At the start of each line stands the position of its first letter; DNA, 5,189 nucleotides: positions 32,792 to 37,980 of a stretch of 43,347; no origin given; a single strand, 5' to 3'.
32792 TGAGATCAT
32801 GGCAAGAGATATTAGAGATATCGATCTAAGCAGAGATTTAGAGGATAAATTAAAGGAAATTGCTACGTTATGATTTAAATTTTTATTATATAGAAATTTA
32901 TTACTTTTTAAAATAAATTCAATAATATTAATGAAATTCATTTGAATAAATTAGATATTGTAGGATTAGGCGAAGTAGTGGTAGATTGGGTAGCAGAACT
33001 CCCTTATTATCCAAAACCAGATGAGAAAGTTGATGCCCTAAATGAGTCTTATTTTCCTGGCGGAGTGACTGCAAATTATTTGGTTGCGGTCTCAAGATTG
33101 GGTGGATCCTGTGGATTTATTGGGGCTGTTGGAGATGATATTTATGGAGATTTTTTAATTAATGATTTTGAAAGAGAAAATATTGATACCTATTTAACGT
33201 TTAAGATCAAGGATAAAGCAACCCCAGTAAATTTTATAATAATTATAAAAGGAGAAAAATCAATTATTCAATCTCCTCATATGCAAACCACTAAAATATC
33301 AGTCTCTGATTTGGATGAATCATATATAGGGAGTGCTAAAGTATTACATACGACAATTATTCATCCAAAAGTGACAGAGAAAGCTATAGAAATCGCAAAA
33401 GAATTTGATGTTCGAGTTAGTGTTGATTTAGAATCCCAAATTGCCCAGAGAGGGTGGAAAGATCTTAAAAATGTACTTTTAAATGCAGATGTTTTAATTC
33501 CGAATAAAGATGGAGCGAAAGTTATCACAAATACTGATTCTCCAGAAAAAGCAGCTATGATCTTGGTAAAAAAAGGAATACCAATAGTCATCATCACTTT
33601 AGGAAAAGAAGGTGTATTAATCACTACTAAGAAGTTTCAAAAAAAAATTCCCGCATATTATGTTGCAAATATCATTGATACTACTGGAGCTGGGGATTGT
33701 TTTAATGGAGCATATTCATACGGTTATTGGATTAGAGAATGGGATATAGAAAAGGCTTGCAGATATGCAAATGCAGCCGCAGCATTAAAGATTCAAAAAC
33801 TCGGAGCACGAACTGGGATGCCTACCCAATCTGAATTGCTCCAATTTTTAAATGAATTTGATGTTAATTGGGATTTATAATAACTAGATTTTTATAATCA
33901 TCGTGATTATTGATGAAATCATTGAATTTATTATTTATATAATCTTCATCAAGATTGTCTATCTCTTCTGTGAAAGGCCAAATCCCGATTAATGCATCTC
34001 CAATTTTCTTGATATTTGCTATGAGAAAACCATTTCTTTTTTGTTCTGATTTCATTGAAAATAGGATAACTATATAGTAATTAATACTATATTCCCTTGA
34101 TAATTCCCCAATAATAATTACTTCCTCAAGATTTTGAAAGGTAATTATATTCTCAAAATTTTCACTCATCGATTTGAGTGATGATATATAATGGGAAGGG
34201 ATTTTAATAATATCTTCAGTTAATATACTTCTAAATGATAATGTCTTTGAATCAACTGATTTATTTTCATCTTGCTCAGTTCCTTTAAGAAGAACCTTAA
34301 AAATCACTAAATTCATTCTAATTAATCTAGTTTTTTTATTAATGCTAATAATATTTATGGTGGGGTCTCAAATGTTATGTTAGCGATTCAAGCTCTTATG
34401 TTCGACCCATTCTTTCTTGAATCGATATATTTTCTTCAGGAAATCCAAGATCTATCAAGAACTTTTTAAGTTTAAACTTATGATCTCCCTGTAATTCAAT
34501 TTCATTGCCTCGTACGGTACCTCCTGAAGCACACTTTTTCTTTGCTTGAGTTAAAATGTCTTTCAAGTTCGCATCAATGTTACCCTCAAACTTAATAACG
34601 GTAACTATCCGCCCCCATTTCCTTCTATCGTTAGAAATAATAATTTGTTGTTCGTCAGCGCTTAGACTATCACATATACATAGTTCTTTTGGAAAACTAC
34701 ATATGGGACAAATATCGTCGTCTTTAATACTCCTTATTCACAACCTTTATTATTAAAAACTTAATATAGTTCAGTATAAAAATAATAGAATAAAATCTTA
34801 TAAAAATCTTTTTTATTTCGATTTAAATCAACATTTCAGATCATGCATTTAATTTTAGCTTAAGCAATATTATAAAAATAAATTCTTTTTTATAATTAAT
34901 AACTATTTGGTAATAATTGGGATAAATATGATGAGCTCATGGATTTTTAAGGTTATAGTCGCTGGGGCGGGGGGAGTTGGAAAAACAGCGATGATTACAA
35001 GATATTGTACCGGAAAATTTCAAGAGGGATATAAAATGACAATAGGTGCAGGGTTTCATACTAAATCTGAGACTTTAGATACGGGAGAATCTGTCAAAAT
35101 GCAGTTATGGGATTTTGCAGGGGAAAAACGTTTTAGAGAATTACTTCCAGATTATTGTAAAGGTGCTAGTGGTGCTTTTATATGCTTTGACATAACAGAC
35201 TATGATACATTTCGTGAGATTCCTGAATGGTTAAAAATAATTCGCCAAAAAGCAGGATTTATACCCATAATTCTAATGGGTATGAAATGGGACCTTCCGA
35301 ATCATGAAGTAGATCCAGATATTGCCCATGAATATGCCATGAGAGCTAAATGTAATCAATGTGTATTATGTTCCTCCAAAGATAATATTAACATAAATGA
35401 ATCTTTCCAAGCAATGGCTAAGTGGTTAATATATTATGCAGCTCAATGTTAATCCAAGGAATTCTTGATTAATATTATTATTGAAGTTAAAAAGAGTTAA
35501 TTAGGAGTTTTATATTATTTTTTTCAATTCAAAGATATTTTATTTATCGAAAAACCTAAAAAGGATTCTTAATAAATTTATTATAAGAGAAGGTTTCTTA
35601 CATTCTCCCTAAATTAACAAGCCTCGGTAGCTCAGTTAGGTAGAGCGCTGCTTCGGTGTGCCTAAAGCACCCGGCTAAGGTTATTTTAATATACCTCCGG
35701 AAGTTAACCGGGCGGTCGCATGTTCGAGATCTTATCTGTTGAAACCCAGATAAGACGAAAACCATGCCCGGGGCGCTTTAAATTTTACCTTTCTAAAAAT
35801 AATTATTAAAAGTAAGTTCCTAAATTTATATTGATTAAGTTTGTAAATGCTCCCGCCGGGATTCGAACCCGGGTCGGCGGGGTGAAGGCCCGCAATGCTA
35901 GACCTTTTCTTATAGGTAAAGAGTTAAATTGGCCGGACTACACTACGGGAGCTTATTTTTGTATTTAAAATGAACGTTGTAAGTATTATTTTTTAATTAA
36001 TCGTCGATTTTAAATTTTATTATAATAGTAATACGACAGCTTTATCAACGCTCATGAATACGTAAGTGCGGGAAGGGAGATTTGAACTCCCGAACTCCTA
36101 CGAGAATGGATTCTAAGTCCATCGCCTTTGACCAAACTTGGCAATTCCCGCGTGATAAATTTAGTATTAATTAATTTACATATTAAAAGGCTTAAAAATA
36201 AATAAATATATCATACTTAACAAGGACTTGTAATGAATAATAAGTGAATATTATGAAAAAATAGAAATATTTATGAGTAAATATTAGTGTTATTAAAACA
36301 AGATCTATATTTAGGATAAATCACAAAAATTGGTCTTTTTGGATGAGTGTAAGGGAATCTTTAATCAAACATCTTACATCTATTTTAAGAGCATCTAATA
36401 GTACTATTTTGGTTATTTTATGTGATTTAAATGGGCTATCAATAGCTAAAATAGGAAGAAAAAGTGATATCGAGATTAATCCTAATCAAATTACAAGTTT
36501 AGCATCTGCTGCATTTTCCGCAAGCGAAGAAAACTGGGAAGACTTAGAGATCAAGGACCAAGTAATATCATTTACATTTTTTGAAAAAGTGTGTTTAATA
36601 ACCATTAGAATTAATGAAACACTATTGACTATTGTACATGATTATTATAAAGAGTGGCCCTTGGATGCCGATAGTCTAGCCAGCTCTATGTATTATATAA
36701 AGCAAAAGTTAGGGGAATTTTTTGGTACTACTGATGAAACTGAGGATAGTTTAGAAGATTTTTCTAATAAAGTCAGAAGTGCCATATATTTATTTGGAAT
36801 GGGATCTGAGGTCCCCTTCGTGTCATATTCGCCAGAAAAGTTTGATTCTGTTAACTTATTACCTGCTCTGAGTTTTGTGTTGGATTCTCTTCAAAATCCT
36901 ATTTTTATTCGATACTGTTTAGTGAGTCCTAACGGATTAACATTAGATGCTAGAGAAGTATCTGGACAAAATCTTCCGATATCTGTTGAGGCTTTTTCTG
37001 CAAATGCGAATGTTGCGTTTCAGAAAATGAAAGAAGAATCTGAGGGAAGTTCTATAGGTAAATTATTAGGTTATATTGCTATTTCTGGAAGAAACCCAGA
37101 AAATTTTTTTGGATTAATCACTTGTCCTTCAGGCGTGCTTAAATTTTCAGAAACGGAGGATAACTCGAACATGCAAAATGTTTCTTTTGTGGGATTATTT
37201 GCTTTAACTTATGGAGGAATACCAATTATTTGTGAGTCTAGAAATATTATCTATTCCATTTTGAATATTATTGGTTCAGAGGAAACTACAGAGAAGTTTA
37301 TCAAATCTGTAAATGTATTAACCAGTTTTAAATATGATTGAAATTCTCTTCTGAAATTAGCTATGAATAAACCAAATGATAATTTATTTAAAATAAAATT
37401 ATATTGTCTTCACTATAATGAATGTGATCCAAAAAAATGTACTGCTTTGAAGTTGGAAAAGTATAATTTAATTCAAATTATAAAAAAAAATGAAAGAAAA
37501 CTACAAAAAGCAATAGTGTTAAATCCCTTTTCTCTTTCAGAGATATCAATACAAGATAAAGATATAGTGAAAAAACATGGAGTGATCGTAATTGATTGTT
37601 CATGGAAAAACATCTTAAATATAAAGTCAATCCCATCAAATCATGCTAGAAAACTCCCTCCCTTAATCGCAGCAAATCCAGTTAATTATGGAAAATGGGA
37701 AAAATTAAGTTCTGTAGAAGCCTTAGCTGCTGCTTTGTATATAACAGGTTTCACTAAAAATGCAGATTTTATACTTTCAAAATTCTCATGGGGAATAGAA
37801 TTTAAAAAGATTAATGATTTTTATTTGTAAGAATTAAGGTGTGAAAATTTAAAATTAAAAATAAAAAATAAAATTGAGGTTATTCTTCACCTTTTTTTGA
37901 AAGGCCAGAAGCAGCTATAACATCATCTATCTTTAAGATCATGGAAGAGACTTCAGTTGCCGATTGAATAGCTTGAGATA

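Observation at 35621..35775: tRNA-Asn(GTT) split by three non-canonical introns, each with a bulge-helix-bulge core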

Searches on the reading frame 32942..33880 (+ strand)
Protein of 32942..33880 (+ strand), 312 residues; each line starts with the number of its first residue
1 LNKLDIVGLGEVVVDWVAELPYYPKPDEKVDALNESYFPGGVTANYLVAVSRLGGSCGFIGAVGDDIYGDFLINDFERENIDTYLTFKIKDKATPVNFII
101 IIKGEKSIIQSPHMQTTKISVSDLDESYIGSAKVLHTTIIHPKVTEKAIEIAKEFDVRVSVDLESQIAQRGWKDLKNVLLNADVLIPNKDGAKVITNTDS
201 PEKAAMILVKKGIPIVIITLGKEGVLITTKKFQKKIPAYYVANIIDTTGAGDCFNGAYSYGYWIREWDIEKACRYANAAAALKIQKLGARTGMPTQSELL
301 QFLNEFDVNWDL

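Call 21: search_protein_families(library=pfam, proteins=[window:32942-33880:+])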
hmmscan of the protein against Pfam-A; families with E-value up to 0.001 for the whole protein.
window:32942-33880:+ (312 aa): 1 family
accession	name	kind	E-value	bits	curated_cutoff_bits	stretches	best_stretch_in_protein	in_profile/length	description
PF00294.29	PfkB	-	2.1e-50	172.2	25.8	1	5-295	3-301/302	pfkB family carbohydrate kinase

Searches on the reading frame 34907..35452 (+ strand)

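Call 21: search_protein_families(library=pfam, proteins=[window:34907-35452:+])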
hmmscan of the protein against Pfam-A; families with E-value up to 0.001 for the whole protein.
window:34907-35452:+ (181 aa): 3 families
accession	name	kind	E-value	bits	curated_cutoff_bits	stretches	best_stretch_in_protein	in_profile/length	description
PF00071.28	Ras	-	9e-39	133.1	21.6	1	15-172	1-158/162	Ras family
PF08477.19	Roc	-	3.1e-27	95.6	27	1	15-129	1-119/119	Ras of Complex, Roc, domain of DAPkinase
PF00025.27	Arf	-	2.3e-09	37.4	22.3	1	14-167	15-167/174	ADP-ribosylation factor family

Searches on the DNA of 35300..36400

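Call 5: search_rna_families(source=window, start=35300, end=36400, threshold=evalue, max_evalue=10, show_alignments=4)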
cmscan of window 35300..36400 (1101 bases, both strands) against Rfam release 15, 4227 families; matches with E-value up to 10: 5.
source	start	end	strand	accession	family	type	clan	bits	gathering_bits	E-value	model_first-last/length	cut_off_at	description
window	36067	36151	-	RF00005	tRNA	Gene; tRNA;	CL00001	58.3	29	8.7e-12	1-71/71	no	tRNA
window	36066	36151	+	RF04354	Plastid-ycf2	Cis-reg;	-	23.9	65.7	0.028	1-75/75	no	Plastid-ycf2 5UTR RNA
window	36069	36112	+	RF04351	Plastid-psbl-rps4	Cis-reg;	-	19.4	68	0.37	1-53/53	no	Plastid-psbl-rps4 3UTR RNA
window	35856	35911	-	RF00005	tRNA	Gene; tRNA;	CL00001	18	29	1.1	10-63/71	no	tRNA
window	35849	35881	-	RF01684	mascRNA-menRNA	Gene;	-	16.1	42.5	3.8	1-56/56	no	MALAT1-associated small cytoplasmic RNA/MEN beta RNA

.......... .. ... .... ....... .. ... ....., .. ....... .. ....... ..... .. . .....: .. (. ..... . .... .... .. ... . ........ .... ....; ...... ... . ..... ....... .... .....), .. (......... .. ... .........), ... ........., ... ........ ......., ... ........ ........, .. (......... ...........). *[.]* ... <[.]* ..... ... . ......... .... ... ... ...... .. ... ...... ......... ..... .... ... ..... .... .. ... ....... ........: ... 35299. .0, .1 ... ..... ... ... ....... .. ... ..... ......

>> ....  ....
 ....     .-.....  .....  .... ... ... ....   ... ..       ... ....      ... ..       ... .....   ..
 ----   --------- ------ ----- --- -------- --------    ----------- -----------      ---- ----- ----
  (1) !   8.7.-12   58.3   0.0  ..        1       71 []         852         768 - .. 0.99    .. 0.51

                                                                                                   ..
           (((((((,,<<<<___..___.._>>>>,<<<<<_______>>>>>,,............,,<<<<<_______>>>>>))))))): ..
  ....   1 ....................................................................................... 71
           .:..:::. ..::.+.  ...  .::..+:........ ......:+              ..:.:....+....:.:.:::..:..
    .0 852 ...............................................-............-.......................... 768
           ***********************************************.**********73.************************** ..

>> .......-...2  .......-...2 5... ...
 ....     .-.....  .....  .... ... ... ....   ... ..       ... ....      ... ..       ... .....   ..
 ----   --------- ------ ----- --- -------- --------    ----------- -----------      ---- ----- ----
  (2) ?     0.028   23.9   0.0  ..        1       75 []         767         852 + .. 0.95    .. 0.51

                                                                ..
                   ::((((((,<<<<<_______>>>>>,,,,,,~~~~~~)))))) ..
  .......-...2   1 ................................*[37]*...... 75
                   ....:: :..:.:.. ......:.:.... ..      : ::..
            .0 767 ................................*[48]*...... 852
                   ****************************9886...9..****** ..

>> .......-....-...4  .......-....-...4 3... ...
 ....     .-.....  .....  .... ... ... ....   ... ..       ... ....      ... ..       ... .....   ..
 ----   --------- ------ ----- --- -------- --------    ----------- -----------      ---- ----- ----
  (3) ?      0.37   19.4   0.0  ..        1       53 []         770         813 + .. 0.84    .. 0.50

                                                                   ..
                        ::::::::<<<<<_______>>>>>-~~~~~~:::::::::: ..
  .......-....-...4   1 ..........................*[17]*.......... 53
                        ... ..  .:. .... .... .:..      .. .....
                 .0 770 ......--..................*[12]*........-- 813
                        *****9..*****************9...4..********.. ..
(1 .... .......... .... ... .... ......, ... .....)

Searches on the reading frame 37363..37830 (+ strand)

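Call 21: search_protein_families(library=pfam, proteins=[window:37363-37830:+])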
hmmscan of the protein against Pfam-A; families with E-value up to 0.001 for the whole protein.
window:37363-37830:+ (155 aa): 2 families
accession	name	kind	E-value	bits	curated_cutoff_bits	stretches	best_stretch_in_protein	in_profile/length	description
PF04034.18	Ribo_biogen_C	-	3.2e-38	130.8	29.9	1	51-153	1-105/127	Ribosome biogenesis protein, C-terminal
PF04068.21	Fer4_RLI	-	6.7e-10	39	23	1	12-43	2-33/35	Possible Fer4-like domain in RNase L inhibitor, RLI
